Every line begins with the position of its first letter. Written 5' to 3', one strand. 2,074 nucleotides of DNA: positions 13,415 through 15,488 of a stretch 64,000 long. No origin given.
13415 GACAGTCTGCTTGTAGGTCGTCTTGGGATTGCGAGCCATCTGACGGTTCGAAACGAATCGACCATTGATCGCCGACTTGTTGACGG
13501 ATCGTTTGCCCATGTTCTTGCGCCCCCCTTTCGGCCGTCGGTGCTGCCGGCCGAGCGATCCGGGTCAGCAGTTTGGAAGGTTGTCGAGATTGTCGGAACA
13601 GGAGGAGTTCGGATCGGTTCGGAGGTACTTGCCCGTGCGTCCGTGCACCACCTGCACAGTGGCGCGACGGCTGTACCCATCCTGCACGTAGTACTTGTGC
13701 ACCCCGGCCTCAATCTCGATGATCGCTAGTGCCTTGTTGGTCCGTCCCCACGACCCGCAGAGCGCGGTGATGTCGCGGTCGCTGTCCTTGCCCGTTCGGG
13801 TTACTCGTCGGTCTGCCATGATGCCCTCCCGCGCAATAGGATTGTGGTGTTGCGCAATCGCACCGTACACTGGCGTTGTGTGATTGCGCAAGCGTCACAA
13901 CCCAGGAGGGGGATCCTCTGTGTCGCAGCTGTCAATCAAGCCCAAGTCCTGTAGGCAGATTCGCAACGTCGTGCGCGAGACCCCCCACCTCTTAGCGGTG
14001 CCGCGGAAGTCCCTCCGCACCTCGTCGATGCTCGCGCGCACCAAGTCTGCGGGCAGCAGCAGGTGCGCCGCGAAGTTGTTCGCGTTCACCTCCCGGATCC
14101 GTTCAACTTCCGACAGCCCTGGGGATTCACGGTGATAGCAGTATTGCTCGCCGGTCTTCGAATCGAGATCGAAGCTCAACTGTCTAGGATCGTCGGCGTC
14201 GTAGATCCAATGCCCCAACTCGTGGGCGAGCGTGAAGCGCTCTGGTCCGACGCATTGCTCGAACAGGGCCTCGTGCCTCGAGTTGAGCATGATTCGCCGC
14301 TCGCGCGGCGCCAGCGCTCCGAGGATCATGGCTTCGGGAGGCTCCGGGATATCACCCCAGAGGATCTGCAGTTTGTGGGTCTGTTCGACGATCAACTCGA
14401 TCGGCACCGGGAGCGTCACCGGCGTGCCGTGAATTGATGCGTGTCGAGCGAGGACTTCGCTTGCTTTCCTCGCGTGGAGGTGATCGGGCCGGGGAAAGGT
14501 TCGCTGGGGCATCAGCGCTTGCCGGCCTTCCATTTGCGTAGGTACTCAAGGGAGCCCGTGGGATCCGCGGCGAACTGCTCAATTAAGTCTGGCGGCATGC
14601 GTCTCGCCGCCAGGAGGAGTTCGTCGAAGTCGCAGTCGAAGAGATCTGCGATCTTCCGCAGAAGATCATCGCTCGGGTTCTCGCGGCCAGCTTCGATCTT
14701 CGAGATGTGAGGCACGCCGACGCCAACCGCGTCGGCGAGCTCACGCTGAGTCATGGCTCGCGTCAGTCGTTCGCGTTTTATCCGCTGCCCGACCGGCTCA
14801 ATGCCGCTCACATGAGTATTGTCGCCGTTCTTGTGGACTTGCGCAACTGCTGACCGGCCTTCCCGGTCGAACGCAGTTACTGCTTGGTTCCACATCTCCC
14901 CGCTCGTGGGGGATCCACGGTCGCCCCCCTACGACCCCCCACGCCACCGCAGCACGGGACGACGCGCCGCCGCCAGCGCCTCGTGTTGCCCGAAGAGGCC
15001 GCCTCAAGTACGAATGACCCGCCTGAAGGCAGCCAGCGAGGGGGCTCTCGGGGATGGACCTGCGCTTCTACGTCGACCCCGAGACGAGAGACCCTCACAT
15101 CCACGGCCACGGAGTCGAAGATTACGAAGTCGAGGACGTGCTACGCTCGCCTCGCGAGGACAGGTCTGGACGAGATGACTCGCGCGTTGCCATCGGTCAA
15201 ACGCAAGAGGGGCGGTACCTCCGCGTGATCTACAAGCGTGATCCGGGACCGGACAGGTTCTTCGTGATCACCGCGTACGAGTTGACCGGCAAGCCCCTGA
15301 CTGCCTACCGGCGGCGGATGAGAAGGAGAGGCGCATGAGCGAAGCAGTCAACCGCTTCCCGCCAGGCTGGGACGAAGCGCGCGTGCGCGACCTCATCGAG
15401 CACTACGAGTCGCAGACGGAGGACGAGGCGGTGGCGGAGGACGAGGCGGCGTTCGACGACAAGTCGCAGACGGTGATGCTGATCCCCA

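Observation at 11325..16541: A ~4.9 kb accessory island wedged between terL (+Zn-ribbon ORF) and portal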

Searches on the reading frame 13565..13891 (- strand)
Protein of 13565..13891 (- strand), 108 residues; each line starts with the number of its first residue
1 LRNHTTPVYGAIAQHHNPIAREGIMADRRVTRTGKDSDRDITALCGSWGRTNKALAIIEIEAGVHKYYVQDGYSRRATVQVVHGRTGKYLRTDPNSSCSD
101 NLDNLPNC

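Call 3: search_protein_families(library=pfam, max_evalue=0.01, proteins=[window:13565-13891:-])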
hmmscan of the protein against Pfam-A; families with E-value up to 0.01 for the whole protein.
window:13565-13891:- (108 aa): 1 family
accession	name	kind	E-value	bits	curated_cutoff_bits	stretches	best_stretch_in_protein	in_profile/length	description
PF13031.12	DUF3892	-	2.7e-08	34.6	22.3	1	30-106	2-71/71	Protein of unknown function (DUF3892)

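Call 5: search_protein_families(library=padloc, max_evalue=0.01, proteins=[window:13565-13891:-])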
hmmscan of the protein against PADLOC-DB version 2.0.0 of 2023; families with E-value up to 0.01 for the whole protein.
window:13565-13891:- (108 aa): 0 families

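Call 6: search_protein_families(library=phrogs, max_evalue=0.01, proteins=[window:13565-13891:-])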
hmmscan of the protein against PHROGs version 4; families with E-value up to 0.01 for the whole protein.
window:13565-13891:- (108 aa): 1 family
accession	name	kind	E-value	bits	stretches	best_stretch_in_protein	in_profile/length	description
phrog_8224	-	unknown function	2.8e-08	35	1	38-108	18-91/91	-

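Call 38: find_encoding_contigs(protein=window:13565-13891:-, flank=6000, max_places=4)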
Protein window:13565-13891:- (108 aa): no gene with exactly this product is on record in the collection.

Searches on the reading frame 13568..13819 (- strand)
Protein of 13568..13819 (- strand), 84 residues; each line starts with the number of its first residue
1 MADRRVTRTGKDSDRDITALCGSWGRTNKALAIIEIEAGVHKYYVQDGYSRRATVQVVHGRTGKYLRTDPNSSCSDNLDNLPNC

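Call 99: search_solved_structures(query=window:13568-13819:-, max_evalue=10)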
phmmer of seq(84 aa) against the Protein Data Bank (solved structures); distinct sequences matched with E-value up to 10: 0.

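Call 109: find_homologous_proteins(query=window:13568-13819:-, max_evalue=0.001)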
Query seq(84 aa) (84 aa): 212 proteins with E <= 0.001 among 213 candidates; the best 120 are listed.
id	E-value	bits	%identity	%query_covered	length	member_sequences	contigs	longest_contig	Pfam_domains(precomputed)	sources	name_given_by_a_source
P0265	1.1e-50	187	100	100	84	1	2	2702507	PF13031.13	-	-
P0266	1.3e-39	152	83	100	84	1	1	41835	PF13031.13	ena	-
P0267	2.4e-39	151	87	100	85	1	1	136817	PF13031.13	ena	-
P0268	7.0e-39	149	82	100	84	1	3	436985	PF13031.13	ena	-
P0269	1.9e-38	148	81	100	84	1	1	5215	PF13031.13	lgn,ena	-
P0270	3.1e-38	147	79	100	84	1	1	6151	PF13031.13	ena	-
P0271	4.5e-38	147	81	100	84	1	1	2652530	PF13031.13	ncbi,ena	-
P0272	2.2e-37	145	79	100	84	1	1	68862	PF13031.13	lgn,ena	-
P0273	2.4e-37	144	81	100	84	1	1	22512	PF13031.13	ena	-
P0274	6.1e-37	143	80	100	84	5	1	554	PF13031.13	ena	-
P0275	1.6e-36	142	83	95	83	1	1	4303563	PF13031.13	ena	-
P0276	3.2e-36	141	79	100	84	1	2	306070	PF13031.13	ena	-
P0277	7.5e-36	140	77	100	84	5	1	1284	PF13031.13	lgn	-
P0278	1.0e-35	139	80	98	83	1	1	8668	PF13031.13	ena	-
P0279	1.3e-35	139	76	100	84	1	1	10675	PF13031.13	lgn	-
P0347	1.7e-31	126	71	100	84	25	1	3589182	PF13031.13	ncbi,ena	-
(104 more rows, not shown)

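Call 110: find_encoding_contigs(protein=P0271, flank=5000, max_places=2)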
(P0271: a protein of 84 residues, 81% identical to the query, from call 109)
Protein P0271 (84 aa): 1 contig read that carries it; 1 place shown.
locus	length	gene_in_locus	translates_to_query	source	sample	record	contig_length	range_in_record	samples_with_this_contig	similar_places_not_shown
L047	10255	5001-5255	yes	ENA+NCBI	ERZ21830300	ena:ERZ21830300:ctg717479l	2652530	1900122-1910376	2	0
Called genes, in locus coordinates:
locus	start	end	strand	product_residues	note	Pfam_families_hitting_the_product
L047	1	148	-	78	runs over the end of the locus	-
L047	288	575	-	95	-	PF07045:DUF1330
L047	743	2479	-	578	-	PF00860:Xan_ur_permease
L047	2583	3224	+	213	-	PF08327:AHSA1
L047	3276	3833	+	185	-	PF05685:Uma2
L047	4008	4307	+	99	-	PF13560:HTH_31, PF12844:HTH_19 (weak), PF13443:HTH_26 (weak), PF01381:HTH_3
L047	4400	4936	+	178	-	PF06114:Peptidase_M78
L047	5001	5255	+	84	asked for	PF13031:DUF3892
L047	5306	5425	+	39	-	-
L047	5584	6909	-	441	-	PF01555:N6_N4_Mtase, PF01844:HNH, PF14279:HNH_5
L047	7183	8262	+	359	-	PF01571:GCV_T, PF08669:GCV_T_C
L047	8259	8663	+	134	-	PF01597:GCV_H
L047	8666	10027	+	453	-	PF02347:GDC-P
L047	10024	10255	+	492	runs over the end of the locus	PF02347:GDC-P (weak), PF00266:Aminotran_5 (weak), PF21478:GcvP2_C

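Call 111: find_encoding_contigs(protein=P0347, flank=4000, max_places=3)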
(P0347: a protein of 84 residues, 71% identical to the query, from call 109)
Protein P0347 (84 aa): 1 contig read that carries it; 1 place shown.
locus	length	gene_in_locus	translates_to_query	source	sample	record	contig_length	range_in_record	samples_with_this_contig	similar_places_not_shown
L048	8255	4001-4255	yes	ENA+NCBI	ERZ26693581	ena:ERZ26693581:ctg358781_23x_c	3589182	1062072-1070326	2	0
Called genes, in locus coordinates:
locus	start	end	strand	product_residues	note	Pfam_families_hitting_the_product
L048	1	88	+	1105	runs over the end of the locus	PF08751:TrwC, PF13086:AAA_11 (faint), PF13245:AAA_19, PF13401:AAA_22 (faint), PF13604:AAA_30, PF22232:TraI_hel_assoc_N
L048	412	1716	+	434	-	-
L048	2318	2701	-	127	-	-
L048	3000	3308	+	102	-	PF13560:HTH_31, PF12844:HTH_19, PF13443:HTH_26 (weak), PF01381:HTH_3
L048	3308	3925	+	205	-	PF06114:Peptidase_M78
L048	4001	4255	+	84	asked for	PF13031:DUF3892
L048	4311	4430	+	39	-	-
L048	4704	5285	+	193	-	-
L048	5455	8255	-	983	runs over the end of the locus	PF05729:NACHT (weak), PF24883:NPHP3_N (faint)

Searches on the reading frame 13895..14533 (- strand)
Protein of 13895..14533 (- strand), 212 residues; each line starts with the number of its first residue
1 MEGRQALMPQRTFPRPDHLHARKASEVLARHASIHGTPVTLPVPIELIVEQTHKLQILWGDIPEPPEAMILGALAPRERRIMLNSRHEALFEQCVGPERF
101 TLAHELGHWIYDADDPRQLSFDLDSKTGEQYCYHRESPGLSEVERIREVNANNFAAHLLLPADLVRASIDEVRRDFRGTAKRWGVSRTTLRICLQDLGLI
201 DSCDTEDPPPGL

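Call 3: search_protein_families(library=pfam, max_evalue=0.01, proteins=[window:13895-14533:-])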
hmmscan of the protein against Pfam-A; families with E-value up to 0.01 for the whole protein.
window:13895-14533:- (212 aa): 1 family
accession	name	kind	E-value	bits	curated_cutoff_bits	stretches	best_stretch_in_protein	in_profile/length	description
PF06114.19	Peptidase_M78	-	9e-11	42.1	22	1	78-190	28-118/123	IrrE N-terminal-like domain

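Call 5: search_protein_families(library=padloc, max_evalue=0.01, proteins=[window:13895-14533:-])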
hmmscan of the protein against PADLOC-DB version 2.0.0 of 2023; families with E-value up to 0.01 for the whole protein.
window:13895-14533:- (212 aa): 14 families
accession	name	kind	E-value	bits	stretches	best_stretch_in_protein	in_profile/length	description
PDLC04141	capP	-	3.1e-18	64.2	1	24-189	5-145/242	capP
PDLC03953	RmrA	-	8.6e-09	33.1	1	148-202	232-288/373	-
PDLC03949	RmrA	-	3.6e-07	27.4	1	98-200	189-268/363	-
PDLC03954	RmrA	-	2.6e-06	24.6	1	99-202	209-295/380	-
PDLC03952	RmrA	-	3e-06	24.3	1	98-202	220-307/395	-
PDLC04776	PDC-M69B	-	1.9e-05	22.5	1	100-170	83-139/272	-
PDLC03944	RmrA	-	2.3e-05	21.6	1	98-201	199-287/384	-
PDLC03951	RmrA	-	5.2e-05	20.4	1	148-203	235-291/400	-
PDLC03948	RmrA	-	0.00025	18.1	1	92-202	201-294/397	-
PDLC03947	RmrA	-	0.00034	17.6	1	97-201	207-294/383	-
PDLC03955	RmrA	-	0.00037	17.8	1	145-199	236-292/371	-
PDLC03946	RmrA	-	0.00053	16.8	1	103-200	195-270/357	-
PDLC03943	RmrA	-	0.00063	16.9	0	139-170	208-239/370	-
PDLC03945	RmrA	-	0.00065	17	0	100-201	210-297/394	-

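Call 6: search_protein_families(library=phrogs, max_evalue=0.01, proteins=[window:13895-14533:-])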
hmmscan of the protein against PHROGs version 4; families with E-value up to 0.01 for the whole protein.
window:13895-14533:- (212 aa): 5 families
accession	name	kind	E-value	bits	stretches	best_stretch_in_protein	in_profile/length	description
phrog_2439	-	transcription regulation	1.3e-10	41.7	1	98-202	197-285/367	transcriptional regulator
phrog_1914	-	unknown function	6.1e-10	40.2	1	99-189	95-169/222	-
phrog_87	-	other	6.2e-09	36.9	1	48-200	46-167/227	metallo-protease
phrog_1516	-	unknown function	9.9e-06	26.3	1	49-186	42-165/227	-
phrog_19315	-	unknown function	0.0014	18.8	1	99-168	96-153/348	-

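Call 45: find_related_loci(query=window:13895-14533:-, collection=metagenome_contigs, flank=5000)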
Query window:13895-14533:- (212 aa) in metagenome_contigs; peptide patterns used: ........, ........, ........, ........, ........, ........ (x = any residue, [..] = any of these).
68 stretches matched a pattern; 7 encode a relative of the query (tblastn E <= 1e-3); 7 distinct loci.
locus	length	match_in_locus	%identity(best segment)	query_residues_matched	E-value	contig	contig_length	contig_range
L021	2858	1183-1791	61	2-202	5e-80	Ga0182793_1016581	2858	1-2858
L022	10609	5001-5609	61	2-202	6e-79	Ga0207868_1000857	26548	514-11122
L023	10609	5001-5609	61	2-202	6e-79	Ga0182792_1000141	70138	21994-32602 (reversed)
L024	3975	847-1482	58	1-211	1e-77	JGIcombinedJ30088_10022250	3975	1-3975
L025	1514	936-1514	61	7-198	2e-79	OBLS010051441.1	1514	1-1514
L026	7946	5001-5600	60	5-204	2e-75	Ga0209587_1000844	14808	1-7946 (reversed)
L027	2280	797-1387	56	5-201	3e-68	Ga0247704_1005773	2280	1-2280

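Call 74: search_protein_families(library=pfam, max_evalue=0.001, proteins=[L026:5656-6744:+, L022:6119-6637:+, L022:6642-7496:-, L022:7493-8560:-])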
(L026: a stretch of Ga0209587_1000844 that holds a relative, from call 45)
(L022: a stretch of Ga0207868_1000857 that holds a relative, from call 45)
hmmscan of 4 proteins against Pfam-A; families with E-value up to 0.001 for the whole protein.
L026:5656-6744:+ (362 aa): 1 family
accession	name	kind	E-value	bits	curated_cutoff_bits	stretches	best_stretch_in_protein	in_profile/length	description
PF18144.7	SMODS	-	1.3e-16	61.7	26.5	1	34-191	6-164/164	Second Messenger Oligonucleotide or Dinucleotide Synthetase domain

L022:6119-6637:+ (172 aa): 0 families

L022:6642-7496:- (284 aa): 0 families

L022:7493-8560:- (355 aa): 1 family
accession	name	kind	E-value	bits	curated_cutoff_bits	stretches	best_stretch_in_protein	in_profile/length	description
PF02086.21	MethyltransfD12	-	6.4e-15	56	22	1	26-239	1-194/253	D12 class N6 adenine-specific DNA methyltransferase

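Call 75: search_protein_families(library=padloc, max_evalue=0.001, proteins=[L026:5656-6744:+, L026:1408-2517:+, L026:2514-3305:+, L022:6642-7496:-])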
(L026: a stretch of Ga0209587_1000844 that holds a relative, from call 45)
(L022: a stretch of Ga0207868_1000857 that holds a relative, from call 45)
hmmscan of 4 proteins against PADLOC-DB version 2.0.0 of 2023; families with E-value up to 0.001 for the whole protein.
L026:5656-6744:+ (362 aa): 27 families (the best 25 are shown)
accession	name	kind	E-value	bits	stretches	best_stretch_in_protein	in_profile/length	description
PDLC00810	Cyclase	-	7.6e-127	421.4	1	30-361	3-334/335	oligonucleotide-cyclase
PDLC00773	Cyclase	-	4e-38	129.8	1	34-321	6-292/334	oligonucleotide-cyclase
PDLC00822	Cyclase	-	9.9e-38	128.4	2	31-155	3-125/375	oligonucleotide-cyclase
PDLC00809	Cyclase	-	1.3e-32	111.6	1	35-321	8-290/295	oligonucleotide-cyclase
PDLC00823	Cyclase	-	1.2e-26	92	1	35-321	9-279/285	oligonucleotide-cyclase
PDLC00798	Cyclase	-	5.5e-25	86.5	1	49-322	21-293/344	oligonucleotide-cyclase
PDLC00796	Cyclase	-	2.1e-15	55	1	55-322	25-283/432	oligonucleotide-cyclase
PDLC00792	Cyclase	-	8e-13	46.3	1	45-244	16-214/236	oligonucleotide-cyclase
PDLC00786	Cyclase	-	1.5e-12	45.5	1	35-321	7-289/293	oligonucleotide-cyclase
PDLC00776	Cyclase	-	3e-11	41.2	1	35-196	9-163/287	oligonucleotide-cyclase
PDLC00802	Cyclase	-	1.8e-10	38.6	1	110-322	119-327/332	oligonucleotide-cyclase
PDLC00818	Cyclase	-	2.4e-09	35.2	1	148-322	132-291/322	oligonucleotide-cyclase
PDLC00803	Cyclase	-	3.6e-09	34.6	1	49-159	22-121/253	oligonucleotide-cyclase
PDLC00793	Cyclase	-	5.2e-09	33.7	1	57-322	30-296/462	oligonucleotide-cyclase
PDLC00808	Cyclase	-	1.4e-08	32.4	1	57-161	37-143/325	oligonucleotide-cyclase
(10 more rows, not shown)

L026:1408-2517:+ (369 aa): 0 families

L026:2514-3305:+ (263 aa): 0 families

L022:6642-7496:- (284 aa): 0 families

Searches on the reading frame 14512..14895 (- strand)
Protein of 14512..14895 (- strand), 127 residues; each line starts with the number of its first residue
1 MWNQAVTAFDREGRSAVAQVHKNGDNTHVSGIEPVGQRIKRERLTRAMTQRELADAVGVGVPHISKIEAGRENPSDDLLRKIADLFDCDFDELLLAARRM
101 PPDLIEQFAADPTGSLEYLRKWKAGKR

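Call 3: search_protein_families(library=pfam, max_evalue=0.01, proteins=[window:14512-14895:-])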
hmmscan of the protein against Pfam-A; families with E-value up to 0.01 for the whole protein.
window:14512-14895:- (127 aa): 5 families
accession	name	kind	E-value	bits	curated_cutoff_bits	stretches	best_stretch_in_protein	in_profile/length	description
PF01381.28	HTH_3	-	5.2e-16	58.9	23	1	39-93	1-55/55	Helix-turn-helix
PF13560.12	HTH_31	-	6e-11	42.9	27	1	36-92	3-60/64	Helix-turn-helix domain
PF13443.12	HTH_26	-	3.1e-07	31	22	1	39-94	2-58/63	Cro/C1-type HTH DNA-binding domain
PF12844.13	HTH_19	-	1.9e-06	28.1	30.2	1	36-95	1-60/64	Helix-turn-helix domain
PF15731.11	MqsA_antitoxin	-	0.006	17.1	30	1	27-80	62-115/131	Antitoxin component of bacterial toxin-antitoxin system, MqsA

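Call 5: search_protein_families(library=padloc, max_evalue=0.01, proteins=[window:14512-14895:-])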
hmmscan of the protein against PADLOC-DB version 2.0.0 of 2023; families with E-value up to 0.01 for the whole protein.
window:14512-14895:- (127 aa): 17 families
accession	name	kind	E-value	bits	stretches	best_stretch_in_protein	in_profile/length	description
PDLC02926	HTH_VI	-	1.1e-11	42.8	1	36-99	3-66/92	-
PDLC03947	RmrA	-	1.7e-09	35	1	34-89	11-66/383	-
PDLC03951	RmrA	-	8.4e-08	29.6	1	36-91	10-65/400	-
PDLC04775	PDC-M69A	-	1.9e-07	29.6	1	33-97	6-70/113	-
PDLC03952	RmrA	-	2.2e-07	28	1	33-85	21-73/395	-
PDLC04142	capH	-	5.2e-07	28.7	1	35-101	7-73/103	capH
PDLC03949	RmrA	-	7.7e-07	26.3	1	37-89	5-57/363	-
PDLC03954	RmrA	-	1.2e-06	25.8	1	36-91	12-67/380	-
PDLC03944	RmrA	-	1.4e-06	25.7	1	36-85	8-57/384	-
PDLC03953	RmrA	-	1.2e-05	22.7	1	35-87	6-58/373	-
PDLC03946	RmrA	-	1.8e-05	21.7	1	37-87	5-55/357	-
PDLC03665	Control_protein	-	0.00021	19.5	1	36-94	10-69/77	control protein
PDLC03948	RmrA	-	0.00044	17.2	1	35-84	9-58/397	-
PDLC03955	RmrA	-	0.00086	16.6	1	37-85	23-71/371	-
PDLC03669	Control_protein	-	0.00098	17.4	1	39-87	14-62/96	control protein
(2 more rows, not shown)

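Call 6: search_protein_families(library=phrogs, max_evalue=0.01, proteins=[window:14512-14895:-])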
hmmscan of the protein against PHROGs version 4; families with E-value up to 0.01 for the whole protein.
window:14512-14895:- (127 aa): 28 families (the best 25 are shown)
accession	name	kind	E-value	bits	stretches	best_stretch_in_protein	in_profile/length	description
phrog_3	-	transcription regulation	1.4e-13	52.4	1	31-99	85-151/430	transcriptional repressor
phrog_8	-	transcription regulation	2.4e-13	51.3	1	35-94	77-136/346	transcriptional regulator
phrog_4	-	transcription regulation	2.3e-12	47.6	1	32-102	134-200/400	transcriptional repressor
phrog_5823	-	transcription regulation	1.9e-11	44.8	1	35-97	7-70/404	transcriptional regulator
phrog_7241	-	transcription regulation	2.8e-10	41.3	1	42-94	69-121/122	transcriptional regulator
phrog_2439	-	transcription regulation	1.6e-09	38.2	1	36-96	9-69/367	transcriptional regulator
phrog_2967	-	transcription regulation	4.4e-08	33.9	1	32-101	8-77/225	transcriptional regulator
phrog_2328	-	transcription regulation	4.6e-08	33.9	1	33-98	14-79/128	transcriptional repressor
phrog_1373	-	transcription regulation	6.8e-08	33.7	1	35-98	64-127/166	transcriptional regulator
phrog_4836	-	transcription regulation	7e-06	26.7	1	34-96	75-137/194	CII-like regulator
phrog_2104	-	unknown function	7.4e-06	27.1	1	35-82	40-87/103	-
phrog_3949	-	transcription regulation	2.6e-05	25.3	1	44-103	21-82/161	transcriptional repressor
phrog_35195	-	unknown function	0.00016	22.3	1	35-95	3-64/159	-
phrog_6831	-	transcription regulation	0.00047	21.1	1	48-86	19-58/68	transcriptional regulator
phrog_3642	-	DNA, RNA and nucleotide metabolism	0.00053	20.9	1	43-88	17-62/79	HTH DNA binding protein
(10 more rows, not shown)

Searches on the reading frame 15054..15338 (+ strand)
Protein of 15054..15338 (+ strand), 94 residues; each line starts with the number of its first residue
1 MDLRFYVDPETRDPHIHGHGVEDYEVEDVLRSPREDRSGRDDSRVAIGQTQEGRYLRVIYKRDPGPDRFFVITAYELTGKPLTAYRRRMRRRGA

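Call 3: search_protein_families(library=pfam, max_evalue=0.01, proteins=[window:15054-15338:+])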
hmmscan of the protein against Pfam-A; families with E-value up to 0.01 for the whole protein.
window:15054-15338:+ (94 aa): 1 family
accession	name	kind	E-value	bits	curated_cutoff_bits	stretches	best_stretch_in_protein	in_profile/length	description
PF14076.12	DUF4258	-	1.8e-06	28.6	25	1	20-76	13-71/71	Domain of unknown function (DUF4258)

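Call 5: search_protein_families(library=padloc, max_evalue=0.01, proteins=[window:15054-15338:+])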
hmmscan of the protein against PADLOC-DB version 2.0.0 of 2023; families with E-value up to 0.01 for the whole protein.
window:15054-15338:+ (94 aa): 0 families

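Call 6: search_protein_families(library=phrogs, max_evalue=0.01, proteins=[window:15054-15338:+])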
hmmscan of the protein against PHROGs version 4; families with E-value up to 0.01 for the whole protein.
window:15054-15338:+ (94 aa): 0 families

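Call 22: search_solved_structures(query=window:15054-15338:+, max_evalue=10)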
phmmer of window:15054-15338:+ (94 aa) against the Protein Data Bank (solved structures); distinct sequences matched with E-value up to 10: 2.
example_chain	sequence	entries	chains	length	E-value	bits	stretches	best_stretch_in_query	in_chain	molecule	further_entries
2aao_A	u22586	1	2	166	0.038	17.5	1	5-53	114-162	Calcium-dependent protein kinase, isoform AK1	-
4jw2_A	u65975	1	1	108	1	12.9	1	12-80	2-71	A3 artificial protein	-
